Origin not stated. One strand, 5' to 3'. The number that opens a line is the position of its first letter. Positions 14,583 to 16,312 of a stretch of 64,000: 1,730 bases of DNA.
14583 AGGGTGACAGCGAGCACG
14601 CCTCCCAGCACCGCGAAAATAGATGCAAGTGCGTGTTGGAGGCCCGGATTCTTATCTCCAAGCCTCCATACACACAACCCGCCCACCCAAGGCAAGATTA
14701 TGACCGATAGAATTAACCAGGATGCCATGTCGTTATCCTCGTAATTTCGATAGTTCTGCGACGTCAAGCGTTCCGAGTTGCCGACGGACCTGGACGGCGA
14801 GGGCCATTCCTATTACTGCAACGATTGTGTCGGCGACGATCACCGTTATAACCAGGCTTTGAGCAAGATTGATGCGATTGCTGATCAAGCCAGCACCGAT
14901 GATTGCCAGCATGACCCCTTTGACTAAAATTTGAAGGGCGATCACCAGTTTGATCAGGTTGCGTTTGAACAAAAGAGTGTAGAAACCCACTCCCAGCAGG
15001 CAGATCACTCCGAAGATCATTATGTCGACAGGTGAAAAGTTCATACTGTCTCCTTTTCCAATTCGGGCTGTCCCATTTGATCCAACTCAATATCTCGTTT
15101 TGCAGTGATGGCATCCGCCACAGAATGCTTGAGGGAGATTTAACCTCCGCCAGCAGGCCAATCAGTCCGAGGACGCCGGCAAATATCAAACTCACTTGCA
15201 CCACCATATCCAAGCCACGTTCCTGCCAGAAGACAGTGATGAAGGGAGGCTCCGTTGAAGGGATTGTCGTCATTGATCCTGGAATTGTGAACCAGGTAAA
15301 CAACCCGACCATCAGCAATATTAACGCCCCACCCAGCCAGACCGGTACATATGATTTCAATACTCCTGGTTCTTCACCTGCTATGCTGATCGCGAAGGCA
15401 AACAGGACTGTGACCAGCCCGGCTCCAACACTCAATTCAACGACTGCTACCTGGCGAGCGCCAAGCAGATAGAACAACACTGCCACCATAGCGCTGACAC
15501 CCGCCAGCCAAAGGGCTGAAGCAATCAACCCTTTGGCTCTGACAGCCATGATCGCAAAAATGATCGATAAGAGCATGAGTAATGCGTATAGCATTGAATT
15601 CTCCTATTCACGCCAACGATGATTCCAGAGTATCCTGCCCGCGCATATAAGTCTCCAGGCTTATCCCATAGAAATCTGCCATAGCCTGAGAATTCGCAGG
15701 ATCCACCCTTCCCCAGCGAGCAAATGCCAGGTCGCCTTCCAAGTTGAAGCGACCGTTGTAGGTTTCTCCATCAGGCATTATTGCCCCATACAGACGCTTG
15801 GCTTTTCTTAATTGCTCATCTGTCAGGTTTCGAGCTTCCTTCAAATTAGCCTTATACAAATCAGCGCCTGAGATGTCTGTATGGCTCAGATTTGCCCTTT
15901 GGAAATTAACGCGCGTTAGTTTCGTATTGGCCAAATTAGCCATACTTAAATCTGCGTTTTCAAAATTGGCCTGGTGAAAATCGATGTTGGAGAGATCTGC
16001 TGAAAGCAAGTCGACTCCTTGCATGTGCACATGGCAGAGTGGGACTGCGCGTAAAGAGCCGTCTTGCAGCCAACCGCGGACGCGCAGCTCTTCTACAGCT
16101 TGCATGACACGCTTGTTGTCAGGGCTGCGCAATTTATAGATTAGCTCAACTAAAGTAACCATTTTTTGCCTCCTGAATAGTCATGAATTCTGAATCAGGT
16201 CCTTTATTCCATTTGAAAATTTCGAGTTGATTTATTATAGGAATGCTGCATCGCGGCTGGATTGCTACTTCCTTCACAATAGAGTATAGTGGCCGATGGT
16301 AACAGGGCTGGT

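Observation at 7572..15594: Group 4 hydrogenase whose subunit set and gene order look like complex I minus NuoEFG and NuoM, with Ni-Fe ligands retained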

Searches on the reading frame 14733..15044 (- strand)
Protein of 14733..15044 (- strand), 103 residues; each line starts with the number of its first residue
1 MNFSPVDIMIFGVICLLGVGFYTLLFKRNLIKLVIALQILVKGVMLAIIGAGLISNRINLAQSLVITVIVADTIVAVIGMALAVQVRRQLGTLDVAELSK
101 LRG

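Call 4: search_protein_families(library=pfam, proteins=[window:14733-15044:-], max_evalue=0.01)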
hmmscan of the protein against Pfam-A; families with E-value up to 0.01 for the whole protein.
window:14733-15044:- (103 aa): 1 family
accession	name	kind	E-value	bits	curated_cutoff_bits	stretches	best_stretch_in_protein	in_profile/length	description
PF00420.29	Oxidored_q2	-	1.4e-13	50.9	26.1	1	9-103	2-95/95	NADH-ubiquinone/plastoquinone oxidoreductase chain 4L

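Call 5: search_protein_families(library=ncbifam, proteins=[window:14733-15044:-], max_evalue=0.01)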
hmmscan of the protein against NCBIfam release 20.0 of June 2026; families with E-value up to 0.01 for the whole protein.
window:14733-15044:- (103 aa): 11 families
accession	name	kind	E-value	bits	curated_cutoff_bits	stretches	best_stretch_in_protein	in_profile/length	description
NF006250.0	PRK08388.1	equivalog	1e-12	48.5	137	2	13-53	9-49/119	putative monovalent cation/H+ antiporter subunit C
NF004319.0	PRK05715.1-1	equivalog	3.7e-09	36.7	101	1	15-103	13-100/100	NADH-quinone oxidoreductase subunit NuoK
NF004320.0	PRK05715.1-2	equivalog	6.1e-07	29.4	57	1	14-102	11-98/99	NADH-quinone oxidoreductase subunit NuoK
NF009304.0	PRK12661.1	equivalog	6.6e-07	29.4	152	1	60-103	97-140/140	putative monovalent cation/H+ antiporter subunit C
NF005621.0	PRK07375.1-6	equivalog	4.8e-06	26.4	126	1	12-101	13-116/120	putative monovalent cation/H+ antiporter subunit C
NF004322.0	PRK05715.1-4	equivalog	1.5e-05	24.9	128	1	8-102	8-103/104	NADH-quinone oxidoreductase subunit NuoK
NF008556.0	PRK11492.1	equivalog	2.2e-05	24.4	136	1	17-103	135-216/216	hydrogenase 4 membrane subunit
NF005618.0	PRK07375.1-3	equivalog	0.00011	22.4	107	1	15-53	14-52/119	putative monovalent cation/H+ antiporter subunit C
NF004321.0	PRK05715.1-3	equivalog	0.00068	19.9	91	1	19-103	17-101/101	NADH-quinone oxidoreductase subunit NuoK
NF040614.1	F420_dehyd_FpoK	exception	0.0014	19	145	1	13-102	9-97/98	F420H2 dehydrogenase subunit FpoK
NF005624.0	PRK07375.2-3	equivalog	0.0034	17.5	95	1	13-56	11-54/105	cation:proton antiporter subunit C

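Call 45: search_solved_structures(query=window:14733-15044:-, max_evalue=1)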
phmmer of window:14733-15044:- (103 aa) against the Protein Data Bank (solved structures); distinct sequences matched with E-value up to 1: 19.
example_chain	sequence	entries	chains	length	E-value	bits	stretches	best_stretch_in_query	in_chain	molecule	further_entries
6cfw_G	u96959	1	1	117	2e-11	47.3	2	16-53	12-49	Monovalent cation/H+ antiporter subunit C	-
6u8y_G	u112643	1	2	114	1.1e-09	41.8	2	9-58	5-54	Monovalent cation/H+ antiporter subunit C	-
3rko_K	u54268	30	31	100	8.8e-06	29.3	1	15-103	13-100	NADH-QUINONE OXIDOREDUCTASE SUBUNIT K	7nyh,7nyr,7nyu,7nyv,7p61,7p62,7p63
6hum_E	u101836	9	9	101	5e-05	26.9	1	14-101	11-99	NAD(P)H-quinone oxidoreductase subunit 4L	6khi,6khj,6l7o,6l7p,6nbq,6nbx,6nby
9rbf_V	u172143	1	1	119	0.00027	24.6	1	15-91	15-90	NuoK-86 nascent peptide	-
7eu3_E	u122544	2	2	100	0.00045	23.8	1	9-90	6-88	NAD(P)H-quinone oxidoreductase subunit 4L, chloroplastic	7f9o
6g2j_K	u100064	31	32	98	0.0016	22.1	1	22-99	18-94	NADH-ubiquinone oxidoreductase chain 4L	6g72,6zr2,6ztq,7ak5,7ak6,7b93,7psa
4he8_K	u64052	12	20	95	0.0054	20.4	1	15-103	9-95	NADH-quinone oxidoreductase subunit 11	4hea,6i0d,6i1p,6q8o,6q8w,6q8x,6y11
9grx_E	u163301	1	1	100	0.019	18.7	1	15-92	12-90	NAD(P)H-quinone oxidoreductase subunit 4L, chloroplastic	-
7wff_E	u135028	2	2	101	0.028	18.1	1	16-93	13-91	NAD(P)H-quinone oxidoreductase subunit 4L, chloroplastic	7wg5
8e9g_K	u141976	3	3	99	0.049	17.3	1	14-98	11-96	NADH-quinone oxidoreductase subunit K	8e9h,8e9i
9w2u_K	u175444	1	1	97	0.43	14.3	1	12-99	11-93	NADH-ubiquinone oxidoreductase chain 4L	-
5ldw_K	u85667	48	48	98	0.44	14.3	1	8-99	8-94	NADH-ubiquinone oxidoreductase chain 4L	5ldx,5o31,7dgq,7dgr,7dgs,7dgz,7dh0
9t5x_V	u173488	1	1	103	0.45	14.2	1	15-56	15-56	NADH-quinone oxidoreductase subunit K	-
4wz7_L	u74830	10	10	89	0.66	13.7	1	11-93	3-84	NADH-ubiquinone oxidoreductase chain 4L | Subunit NULM of NADH:Ubiquinone Oxidoreductase (Complex I)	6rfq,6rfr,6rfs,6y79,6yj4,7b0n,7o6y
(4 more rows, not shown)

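Call 77: search_solved_structures(query=window:14733-15044:-, max_evalue=0.0001, show_alignments=4)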
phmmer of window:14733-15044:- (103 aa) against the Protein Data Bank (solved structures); distinct sequences matched with E-value up to 0.0001: 4.
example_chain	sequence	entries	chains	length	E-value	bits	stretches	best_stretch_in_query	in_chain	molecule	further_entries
6cfw_G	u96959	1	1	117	2e-11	47.3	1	16-53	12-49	Monovalent cation/H+ antiporter subunit C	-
6u8y_G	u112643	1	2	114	1.1e-09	41.8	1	9-58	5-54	Monovalent cation/H+ antiporter subunit C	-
3rko_K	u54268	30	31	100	8.8e-06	29.3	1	15-103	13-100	NADH-QUINONE OXIDOREDUCTASE SUBUNIT K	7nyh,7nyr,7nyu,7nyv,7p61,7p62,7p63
6hum_E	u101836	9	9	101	5e-05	26.9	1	14-101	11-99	NAD(P)H-quinone oxidoreductase subunit 4L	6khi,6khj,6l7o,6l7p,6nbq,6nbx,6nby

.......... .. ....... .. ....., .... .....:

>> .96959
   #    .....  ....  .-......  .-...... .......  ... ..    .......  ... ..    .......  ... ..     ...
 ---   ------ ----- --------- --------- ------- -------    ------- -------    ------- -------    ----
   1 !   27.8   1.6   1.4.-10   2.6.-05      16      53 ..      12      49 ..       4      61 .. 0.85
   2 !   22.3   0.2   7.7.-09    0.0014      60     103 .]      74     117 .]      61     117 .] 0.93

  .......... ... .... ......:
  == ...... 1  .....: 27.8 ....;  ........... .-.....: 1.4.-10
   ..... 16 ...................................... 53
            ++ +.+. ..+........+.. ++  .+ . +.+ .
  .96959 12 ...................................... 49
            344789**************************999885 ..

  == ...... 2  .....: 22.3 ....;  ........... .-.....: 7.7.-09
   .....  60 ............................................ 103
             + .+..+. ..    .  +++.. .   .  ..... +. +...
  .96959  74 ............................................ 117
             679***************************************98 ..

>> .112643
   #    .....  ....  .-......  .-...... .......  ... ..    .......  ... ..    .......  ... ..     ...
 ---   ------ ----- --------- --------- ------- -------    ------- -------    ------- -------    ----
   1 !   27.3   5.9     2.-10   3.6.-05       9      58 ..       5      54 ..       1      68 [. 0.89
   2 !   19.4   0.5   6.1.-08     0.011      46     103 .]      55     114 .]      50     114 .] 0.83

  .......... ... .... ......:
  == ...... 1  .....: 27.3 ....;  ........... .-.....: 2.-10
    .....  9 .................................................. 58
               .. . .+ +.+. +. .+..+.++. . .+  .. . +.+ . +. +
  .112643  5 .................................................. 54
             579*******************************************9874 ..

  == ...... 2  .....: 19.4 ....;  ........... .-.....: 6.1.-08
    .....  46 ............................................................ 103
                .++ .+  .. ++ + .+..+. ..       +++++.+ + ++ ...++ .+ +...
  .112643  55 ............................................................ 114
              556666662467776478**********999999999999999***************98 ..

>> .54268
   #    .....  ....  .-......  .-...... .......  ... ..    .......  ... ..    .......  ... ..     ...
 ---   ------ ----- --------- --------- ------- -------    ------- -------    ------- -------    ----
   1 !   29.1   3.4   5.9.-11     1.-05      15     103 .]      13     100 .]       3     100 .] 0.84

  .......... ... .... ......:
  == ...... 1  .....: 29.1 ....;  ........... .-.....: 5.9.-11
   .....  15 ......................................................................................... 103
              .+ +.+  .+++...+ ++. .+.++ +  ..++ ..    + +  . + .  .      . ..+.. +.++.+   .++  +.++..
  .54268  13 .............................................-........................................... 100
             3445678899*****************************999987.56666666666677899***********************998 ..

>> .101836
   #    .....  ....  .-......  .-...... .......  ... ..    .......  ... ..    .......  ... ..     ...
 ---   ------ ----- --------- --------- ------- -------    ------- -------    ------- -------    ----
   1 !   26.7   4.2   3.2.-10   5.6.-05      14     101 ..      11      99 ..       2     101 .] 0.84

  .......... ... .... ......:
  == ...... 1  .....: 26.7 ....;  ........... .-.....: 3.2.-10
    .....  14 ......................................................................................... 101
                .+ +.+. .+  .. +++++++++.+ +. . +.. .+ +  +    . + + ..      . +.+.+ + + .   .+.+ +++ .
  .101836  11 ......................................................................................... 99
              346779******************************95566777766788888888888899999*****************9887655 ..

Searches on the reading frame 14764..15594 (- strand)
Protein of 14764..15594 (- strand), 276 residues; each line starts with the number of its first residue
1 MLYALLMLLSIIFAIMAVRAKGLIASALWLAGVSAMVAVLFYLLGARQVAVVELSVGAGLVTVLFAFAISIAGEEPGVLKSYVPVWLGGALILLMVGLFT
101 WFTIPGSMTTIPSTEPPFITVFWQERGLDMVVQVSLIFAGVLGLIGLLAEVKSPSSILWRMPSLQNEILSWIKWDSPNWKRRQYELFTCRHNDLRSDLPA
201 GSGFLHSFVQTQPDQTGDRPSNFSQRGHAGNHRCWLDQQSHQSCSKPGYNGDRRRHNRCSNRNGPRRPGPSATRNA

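Call 4: search_protein_families(library=pfam, proteins=[window:14764-15594:-], max_evalue=0.01)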
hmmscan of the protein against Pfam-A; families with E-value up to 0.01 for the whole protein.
window:14764-15594:- (276 aa): 2 families
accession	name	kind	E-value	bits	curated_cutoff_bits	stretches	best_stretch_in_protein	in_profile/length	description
PF00499.25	Oxidored_q3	-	5.6e-10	39.6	33.2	1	13-103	1-95/146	NADH-ubiquinone/plastoquinone oxidoreductase chain 6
PF13244.11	MbhD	-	7.8e-09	36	27.2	1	8-70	1-63/67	MBH, subunit D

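Call 5: search_protein_families(library=ncbifam, proteins=[window:14764-15594:-], max_evalue=0.01)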
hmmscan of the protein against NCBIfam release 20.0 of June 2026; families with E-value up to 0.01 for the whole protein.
window:14764-15594:- (276 aa): 6 families
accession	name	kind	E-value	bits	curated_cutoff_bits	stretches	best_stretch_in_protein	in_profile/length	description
NF006242.0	PRK08378.1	subfamily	9.8e-10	38.8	98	1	5-70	10-75/85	hypothetical protein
NF009159.0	PRK12504.1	equivalog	1.4e-07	31.6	141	1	4-91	8-94/178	DUF4040 domain-containing protein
NF005023.0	PRK06433.1-2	equivalog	6.3e-07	29.7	92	1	2-74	6-78/82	NADH dehydrogenase subunit J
NF009161.0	PRK12507.1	equivalog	2.5e-06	26.9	272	1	2-100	11-107/336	putative monovalent cation/H+ antiporter subunit B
NF004923.0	PRK06280.1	equivalog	8.5e-05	22.8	80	1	3-70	5-72/79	hypothetical protein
NF005025.0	PRK06433.1-5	equivalog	0.0039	17.5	95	1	3-74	16-87/96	NADH dehydrogenase subunit J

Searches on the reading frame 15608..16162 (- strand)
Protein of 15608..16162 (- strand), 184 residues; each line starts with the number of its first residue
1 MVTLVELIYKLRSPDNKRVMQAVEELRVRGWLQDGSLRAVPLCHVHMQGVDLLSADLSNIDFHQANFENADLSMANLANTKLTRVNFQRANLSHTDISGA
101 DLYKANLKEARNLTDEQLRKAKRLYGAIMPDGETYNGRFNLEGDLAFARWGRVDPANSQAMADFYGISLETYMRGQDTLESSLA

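Call 52: search_protein_families(library=pfam, proteins=[window:15608-16162:-], max_evalue=0.001)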
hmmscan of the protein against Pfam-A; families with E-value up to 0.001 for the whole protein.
window:15608-16162:- (184 aa): 3 families
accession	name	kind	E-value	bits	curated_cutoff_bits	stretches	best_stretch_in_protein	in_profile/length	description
PF00805.28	Pentapeptide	-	2.6e-21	75.3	20.2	3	70-108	1-39/40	Pentapeptide repeats (8 copies)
PF13599.13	Pentapeptide_4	-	1.3e-09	38.4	38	1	45-109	6-70/78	Pentapeptide repeat region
PF13576.12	Pentapeptide_3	-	3.4e-05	24.4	27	1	62-104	1-46/48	Pentapeptide repeats (9 copies)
